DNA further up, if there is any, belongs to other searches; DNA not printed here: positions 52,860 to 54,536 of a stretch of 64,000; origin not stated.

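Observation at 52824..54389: Class-III PLP aminotransferase predicted to be a Tat-exported lipoprotein, divergent from a TonB-dependent receptor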

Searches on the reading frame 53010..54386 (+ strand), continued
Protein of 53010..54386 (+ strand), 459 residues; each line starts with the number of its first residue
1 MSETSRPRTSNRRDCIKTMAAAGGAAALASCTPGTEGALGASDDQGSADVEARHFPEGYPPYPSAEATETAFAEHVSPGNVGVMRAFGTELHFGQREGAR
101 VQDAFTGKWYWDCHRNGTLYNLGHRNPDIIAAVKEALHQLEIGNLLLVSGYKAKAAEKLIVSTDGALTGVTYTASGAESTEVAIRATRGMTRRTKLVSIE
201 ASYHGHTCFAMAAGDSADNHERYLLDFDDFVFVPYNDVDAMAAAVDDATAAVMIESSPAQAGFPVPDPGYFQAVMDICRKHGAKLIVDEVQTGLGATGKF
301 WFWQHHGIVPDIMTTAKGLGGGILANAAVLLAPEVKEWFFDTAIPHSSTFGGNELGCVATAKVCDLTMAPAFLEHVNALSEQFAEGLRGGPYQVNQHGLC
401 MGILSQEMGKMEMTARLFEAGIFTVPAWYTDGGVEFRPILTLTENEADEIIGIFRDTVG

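Call 57: find_encoding_contigs(protein=P0006, flank=8000, max_places=2)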
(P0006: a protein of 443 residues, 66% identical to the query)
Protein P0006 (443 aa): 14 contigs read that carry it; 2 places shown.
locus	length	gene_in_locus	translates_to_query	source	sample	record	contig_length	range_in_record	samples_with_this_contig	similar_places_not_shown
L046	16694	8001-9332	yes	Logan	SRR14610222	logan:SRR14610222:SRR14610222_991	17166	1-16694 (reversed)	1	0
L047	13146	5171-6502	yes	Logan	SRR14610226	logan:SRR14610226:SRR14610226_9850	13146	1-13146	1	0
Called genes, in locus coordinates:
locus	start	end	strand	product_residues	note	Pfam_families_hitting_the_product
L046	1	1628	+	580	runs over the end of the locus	PF02776:TPP_enzyme_N, PF00205:TPP_enzyme_M, PF02775:TPP_enzyme_C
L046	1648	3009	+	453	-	PF00202:Aminotran_3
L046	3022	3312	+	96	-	PF07876:Dabb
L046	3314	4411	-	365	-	-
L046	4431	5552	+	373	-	PF12625:Arabinose_bd, PF12833:HTH_18, PF00165:HTH_AraC (weak)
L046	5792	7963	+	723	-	PF07715:Plug, PF00593:TonB_dep_Rec_b-barrel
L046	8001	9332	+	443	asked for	PF00202:Aminotran_3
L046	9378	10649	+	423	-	PF00491:Arginase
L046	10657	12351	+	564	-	PF02770:Acyl-CoA_dh_M, PF00441:Acyl-CoA_dh_1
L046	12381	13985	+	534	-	PF00732:GMC_oxred_N, PF05199:GMC_oxred_C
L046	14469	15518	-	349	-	PF12281:NTP_transf_8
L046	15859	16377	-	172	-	-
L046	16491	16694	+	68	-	?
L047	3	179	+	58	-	?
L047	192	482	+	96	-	PF07876:Dabb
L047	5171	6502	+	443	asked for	PF00202:Aminotran_3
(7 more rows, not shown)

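Call 58: find_encoding_contigs(protein=P0082, flank=8000, max_places=2)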
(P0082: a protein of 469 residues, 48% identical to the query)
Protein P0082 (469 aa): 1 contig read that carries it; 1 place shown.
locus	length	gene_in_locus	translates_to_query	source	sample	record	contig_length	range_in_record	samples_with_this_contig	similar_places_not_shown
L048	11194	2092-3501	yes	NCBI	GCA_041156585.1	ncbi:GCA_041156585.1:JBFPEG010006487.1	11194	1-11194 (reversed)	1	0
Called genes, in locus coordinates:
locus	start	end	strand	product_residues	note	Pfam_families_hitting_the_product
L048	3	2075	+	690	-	?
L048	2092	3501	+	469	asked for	PF00202:Aminotran_3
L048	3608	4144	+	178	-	PF12973:Cupin_7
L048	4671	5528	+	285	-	-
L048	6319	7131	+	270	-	PF00561:Abhydrolase_1, PF12146:Hydrolase_4, PF12697:Abhydrolase_6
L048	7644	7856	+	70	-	-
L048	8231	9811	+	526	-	PF00884:Sulfatase, PF01663:Phosphodiest, PF16347:SGSH_C, PF14707:Sulfatase_C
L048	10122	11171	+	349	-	PF12625:Arabinose_bd, PF12833:HTH_18, PF00165:HTH_AraC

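Call 59: find_encoding_contigs(protein=P0037, flank=8000, max_places=2)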
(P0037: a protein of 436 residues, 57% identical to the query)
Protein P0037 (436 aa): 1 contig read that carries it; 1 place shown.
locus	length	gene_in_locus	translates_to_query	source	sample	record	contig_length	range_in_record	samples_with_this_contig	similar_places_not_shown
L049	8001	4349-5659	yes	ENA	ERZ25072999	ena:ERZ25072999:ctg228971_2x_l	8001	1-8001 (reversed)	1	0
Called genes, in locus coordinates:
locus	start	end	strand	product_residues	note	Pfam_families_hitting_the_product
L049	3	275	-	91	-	?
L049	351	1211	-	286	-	PF00753:Lactamase_B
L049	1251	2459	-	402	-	PF02515:CoA_transf_3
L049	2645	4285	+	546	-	PF00501:AMP-binding, PF13193:AMP-binding_C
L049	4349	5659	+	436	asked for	PF00202:Aminotran_3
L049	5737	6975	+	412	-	PF00491:Arginase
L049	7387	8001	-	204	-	?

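Call 60: find_encoding_contigs(protein=P0010, flank=8000, max_places=2)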
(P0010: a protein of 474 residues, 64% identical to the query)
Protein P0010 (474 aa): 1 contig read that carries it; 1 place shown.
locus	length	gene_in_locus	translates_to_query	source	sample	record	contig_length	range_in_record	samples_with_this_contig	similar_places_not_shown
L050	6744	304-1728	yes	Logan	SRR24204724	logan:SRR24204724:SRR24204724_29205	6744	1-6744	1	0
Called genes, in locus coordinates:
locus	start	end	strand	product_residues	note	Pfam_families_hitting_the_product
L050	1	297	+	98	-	?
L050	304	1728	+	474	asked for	PF00202:Aminotran_3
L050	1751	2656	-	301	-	PF00126:HTH_1, PF03466:LysR_substrate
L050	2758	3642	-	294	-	PF26061:DUF8021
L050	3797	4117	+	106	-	-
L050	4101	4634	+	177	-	PF05728:UPF0227 (weak), PF12146:Hydrolase_4 (faint), PF20408:Abhydrolase_11 (weak), PF12697:Abhydrolase_6 (weak)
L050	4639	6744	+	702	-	?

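Call 65: search_protein_families(library=pfam, proteins=[L039:3077-3952:-, L039:4438-5880:-, L039:7295-7843:+, L039:7995-8885:+, L039:11264-11797:+, L039:11813-13168:+, L048:3608-4141:+, L048:4671-5525:+], max_evalue=0.001)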
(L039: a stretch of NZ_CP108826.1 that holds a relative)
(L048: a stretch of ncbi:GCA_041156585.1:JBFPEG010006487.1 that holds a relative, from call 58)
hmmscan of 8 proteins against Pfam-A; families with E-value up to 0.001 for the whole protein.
L039:3077-3952:- (291 aa): 3 families
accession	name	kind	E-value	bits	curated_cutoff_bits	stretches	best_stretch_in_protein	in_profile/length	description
PF00392.27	GntR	-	2.3e-15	56.4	27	1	20-80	4-64/64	Bacterial regulatory proteins, gntR family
PF13545.12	HTH_Crp_2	-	1.4e-06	28.6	27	1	42-76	24-57/70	Crp-like helix-turn-helix domain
PF25213.1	HVO_A0261_N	-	4.5e-06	26.9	35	1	42-83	26-67/86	HVO_A0261 N-terminal domain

L039:4438-5880:- (480 aa): 3 families
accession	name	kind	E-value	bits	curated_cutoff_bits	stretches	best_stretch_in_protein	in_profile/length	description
PF13527.13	Acetyltransf_9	-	4e-32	111.3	25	1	70-196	2-126/127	Acetyltransferase (GNAT) domain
PF17668.7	Acetyltransf_17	-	1.6e-24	87.2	25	1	250-363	1-108/114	Acetyltransferase (GNAT) domain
PF13530.11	SCP2_2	-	1.4e-19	71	23.2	1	377-477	1-105/105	Sterol carrier protein domain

L039:7295-7843:+ (183 aa): 1 family
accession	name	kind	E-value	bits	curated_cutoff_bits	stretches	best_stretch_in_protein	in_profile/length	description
PF02580.21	Tyr_Deacylase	-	1.3e-48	165.5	25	1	44-182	1-144/144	D-Tyr-tRNA(Tyr) deacylase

L039:7995-8885:+ (297 aa): 2 families
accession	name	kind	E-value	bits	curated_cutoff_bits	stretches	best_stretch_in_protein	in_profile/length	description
PF03466.25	LysR_substrate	-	1.6e-31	109.8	28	1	89-288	4-205/209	LysR substrate binding domain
PF00126.33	HTH_1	-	3e-19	69.1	26.6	1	6-62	4-60/60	Bacterial regulatory helix-turn-helix protein, lysR family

L039:11264-11797:+ (178 aa): 2 families
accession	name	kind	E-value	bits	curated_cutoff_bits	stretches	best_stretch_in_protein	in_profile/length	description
PF12973.13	Cupin_7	-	1.8e-16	60.3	27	1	37-129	16-102/105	ChrR Cupin-like domain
PF07883.17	Cupin_2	-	0.00041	20.5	27.2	1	60-116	4-61/70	Cupin domain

L039:11813-13168:+ (452 aa): 1 family
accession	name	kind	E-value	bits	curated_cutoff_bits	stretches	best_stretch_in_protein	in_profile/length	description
PF07690.21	MFS_1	-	8.1e-39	133.9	33.4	2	45-378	11-334/347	Major Facilitator Superfamily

L048:3608-4141:+ (178 aa): 1 family
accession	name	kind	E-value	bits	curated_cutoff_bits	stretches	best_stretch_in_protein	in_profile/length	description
PF12973.13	Cupin_7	-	1.7e-12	47.5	27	1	30-123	3-93/105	ChrR Cupin-like domain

L048:4671-5525:+ (285 aa): 1 family
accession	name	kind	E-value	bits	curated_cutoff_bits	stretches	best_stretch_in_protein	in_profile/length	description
PF06314.16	ADC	-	7.6e-21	75.1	29.8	1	26-163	16-129/238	Acetoacetate decarboxylase (ADC)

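Call 67: search_solved_structures(query=L002:11384-12628:+, max_evalue=1e-10)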
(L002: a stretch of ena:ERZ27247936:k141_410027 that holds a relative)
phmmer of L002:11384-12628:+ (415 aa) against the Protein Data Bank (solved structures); distinct sequences matched with E-value up to 1e-10: 64 (the best 60 are shown).
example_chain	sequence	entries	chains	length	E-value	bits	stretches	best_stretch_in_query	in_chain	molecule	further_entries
3nip_A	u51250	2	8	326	2.2e-34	122.4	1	78-388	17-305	3-guanidinopropionase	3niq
3nio_A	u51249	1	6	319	2.9e-34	122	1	143-387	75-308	Guanidinobutyrase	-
7esr_A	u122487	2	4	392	3.7e-32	115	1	76-386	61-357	Probable agmatinase 2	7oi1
1gq6_A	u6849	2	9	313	4e-31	111.6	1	81-383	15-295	PROCLAVAMINATE AMIDINO HYDROLASE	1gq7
9fek_A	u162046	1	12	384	1.8e-28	102.9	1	76-386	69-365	Putative agmatinase 2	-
1wog_A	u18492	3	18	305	5.9e-27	97.9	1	75-386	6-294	agmatinase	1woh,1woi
3m1r_A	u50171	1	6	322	1.1e-25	93.7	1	158-395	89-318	Formimidoylglutamase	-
3lhl_A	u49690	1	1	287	7.2e-24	87.7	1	151-390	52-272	Putative agmatinase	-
6vsu_A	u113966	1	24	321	1e-23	87.2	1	136-387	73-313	Arginase 1, mitochondrial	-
4dz4_A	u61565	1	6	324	9.2e-23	84.1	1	149-385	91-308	Agmatinase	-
6vss_A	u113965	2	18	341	1.3e-22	83.6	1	135-388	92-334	Arginase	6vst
7lol_A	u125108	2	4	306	9.8e-22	80.7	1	152-396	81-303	Agmatinase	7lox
7lba_A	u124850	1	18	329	1.3e-21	80.3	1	152-396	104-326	Agmatinase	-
2ef4_A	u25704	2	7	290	3.9e-21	78.7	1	192-375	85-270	Arginase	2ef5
2eiv_A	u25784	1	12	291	4e-21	78.7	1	192-375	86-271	Arginase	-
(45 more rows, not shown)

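Call 73: list_cluster_members(proteins=[P0001, P0009, P0074, P0082, P0021])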
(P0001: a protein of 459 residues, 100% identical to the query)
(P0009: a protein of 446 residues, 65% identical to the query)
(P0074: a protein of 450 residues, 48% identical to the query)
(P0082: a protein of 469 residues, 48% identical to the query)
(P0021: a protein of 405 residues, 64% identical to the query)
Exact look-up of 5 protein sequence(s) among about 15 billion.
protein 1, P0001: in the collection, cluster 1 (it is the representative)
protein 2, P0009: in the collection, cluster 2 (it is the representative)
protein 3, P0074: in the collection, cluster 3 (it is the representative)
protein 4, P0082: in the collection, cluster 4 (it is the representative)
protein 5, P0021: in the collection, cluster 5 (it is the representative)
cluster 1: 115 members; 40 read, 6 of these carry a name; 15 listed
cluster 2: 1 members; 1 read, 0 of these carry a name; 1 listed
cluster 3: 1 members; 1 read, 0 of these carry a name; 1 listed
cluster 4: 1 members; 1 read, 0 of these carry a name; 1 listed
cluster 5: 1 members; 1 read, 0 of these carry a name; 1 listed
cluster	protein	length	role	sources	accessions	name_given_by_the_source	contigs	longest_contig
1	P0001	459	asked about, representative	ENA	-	-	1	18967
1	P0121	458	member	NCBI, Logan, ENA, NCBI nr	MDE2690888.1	MAG: aminotransferase class III-fold pyridoxal phosphate-dependent enzyme ... | aminotransferase class III-fold pyridoxal phosphate-dependent enzyme [Acidobacteriota ...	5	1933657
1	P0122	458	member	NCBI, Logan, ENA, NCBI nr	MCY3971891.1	MAG: aminotransferase class III-fold pyridoxal phosphate-dependent enzyme [Acidobacteria ... | aminotransferase class III-fold pyridoxal phosphate-dependent enzyme [Acidobacteriota ...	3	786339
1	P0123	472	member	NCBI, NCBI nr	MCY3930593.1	MAG: aminotransferase class III-fold pyridoxal phosphate-dependent enzyme [Acidobacteria ... | aminotransferase class III-fold pyridoxal phosphate-dependent enzyme [Acidobacteriota ...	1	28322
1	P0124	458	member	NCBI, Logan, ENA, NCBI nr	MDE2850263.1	MAG: aminotransferase class III-fold pyridoxal phosphate-dependent enzyme ... | aminotransferase class III-fold pyridoxal phosphate-dependent enzyme [Acidobacteriota ...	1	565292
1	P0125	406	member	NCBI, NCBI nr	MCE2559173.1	MAG: aspartate aminotransferase family protein [Acidobacteria bacterium] | aspartate aminotransferase family protein [Acidobacteriota bacterium]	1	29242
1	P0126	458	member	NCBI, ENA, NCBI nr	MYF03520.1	MAG: aspartate aminotransferase family protein [Holophagales bacterium] | aspartate aminotransferase family protein [Holophagales bacterium]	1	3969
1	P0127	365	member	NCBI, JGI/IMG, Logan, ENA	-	-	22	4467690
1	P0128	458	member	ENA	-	-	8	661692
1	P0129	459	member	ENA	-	-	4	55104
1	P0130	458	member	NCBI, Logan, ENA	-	-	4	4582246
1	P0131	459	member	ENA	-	-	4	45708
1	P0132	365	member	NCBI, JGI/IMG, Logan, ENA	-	-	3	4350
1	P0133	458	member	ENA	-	-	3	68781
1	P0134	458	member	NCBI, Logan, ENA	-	-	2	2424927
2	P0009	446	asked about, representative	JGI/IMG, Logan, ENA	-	-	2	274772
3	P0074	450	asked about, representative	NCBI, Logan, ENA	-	-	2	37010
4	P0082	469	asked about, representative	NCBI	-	-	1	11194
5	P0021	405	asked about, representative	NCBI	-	-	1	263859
